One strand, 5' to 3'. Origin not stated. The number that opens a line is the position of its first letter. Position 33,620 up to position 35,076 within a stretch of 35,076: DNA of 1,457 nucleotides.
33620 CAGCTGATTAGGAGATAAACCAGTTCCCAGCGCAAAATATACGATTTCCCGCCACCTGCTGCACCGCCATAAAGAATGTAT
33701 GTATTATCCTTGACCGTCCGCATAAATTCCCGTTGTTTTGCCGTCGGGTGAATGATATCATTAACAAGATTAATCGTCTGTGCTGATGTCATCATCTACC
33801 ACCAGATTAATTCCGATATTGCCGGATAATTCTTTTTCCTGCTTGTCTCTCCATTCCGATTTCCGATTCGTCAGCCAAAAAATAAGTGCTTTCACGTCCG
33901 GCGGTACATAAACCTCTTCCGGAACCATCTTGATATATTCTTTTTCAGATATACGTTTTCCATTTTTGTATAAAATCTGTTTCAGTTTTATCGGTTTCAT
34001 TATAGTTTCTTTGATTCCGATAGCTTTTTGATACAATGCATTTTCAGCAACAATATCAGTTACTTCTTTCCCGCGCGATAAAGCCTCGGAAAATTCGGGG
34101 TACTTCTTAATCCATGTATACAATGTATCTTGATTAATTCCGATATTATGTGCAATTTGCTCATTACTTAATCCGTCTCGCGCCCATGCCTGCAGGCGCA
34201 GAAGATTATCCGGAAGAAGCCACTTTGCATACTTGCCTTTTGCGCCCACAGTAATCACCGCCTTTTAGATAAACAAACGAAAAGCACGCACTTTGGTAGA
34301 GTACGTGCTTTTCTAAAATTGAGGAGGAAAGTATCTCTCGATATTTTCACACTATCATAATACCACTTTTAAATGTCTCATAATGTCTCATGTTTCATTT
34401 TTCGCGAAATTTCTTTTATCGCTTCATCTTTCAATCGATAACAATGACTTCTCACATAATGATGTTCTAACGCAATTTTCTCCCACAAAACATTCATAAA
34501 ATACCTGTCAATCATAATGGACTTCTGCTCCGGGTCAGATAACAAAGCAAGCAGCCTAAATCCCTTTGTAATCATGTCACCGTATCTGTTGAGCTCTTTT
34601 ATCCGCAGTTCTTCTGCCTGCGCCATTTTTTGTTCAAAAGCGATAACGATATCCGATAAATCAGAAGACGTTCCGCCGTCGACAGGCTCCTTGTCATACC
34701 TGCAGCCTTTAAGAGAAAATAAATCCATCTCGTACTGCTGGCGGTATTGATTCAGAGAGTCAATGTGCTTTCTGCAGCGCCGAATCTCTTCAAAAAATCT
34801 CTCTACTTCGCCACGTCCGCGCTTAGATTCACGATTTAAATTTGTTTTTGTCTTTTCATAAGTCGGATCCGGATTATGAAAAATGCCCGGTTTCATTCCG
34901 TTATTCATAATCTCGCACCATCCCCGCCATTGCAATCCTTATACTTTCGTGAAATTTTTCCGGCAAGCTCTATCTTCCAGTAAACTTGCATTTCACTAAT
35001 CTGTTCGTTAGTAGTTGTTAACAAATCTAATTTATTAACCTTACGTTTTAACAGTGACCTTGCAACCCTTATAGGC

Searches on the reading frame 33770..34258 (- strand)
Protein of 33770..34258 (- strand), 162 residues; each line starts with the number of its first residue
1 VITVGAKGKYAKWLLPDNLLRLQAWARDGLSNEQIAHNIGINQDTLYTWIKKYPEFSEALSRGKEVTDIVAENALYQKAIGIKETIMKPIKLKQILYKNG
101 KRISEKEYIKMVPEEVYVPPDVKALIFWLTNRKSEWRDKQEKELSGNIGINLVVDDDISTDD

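Call 9: search_protein_families(library=phrogs, proteins=[window:33770-34258:-], max_evalue=0.001)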
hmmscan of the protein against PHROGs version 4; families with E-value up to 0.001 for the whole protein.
window:33770-34258:- (162 aa): 7 families
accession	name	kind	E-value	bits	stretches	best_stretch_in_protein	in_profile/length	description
phrog_309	-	head and packaging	1.5e-51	177.3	1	4-159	132-275/319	terminase small subunit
phrog_28310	-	unknown function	1.9e-20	74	1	9-80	3-74/76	-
phrog_4102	-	head and packaging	4.5e-06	27.9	1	17-62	18-74/166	terminase small subunit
phrog_2538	-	head and packaging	1e-05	26.6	1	28-62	17-50/129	terminase small subunit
phrog_3064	-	head and packaging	0.00024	21.6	1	34-86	86-135/175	terminase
phrog_7344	-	head and packaging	0.00089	20.5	0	30-95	29-90/161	terminase small subunit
phrog_4779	-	transcription regulation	0.00091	20.7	0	26-92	12-77/98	transcriptional regulator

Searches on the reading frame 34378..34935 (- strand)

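Call 9: search_protein_families(library=phrogs, proteins=[window:34378-34935:-], max_evalue=0.001)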
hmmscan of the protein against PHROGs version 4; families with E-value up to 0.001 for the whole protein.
window:34378-34935:- (185 aa): 2 families
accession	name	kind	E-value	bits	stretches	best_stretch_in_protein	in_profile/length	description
phrog_36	-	transcription regulation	6.2e-15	56.4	1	28-180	37-187/220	transcriptional regulator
phrog_248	-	transcription regulation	5.7e-06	27.5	1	51-180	22-137/161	transcriptional activator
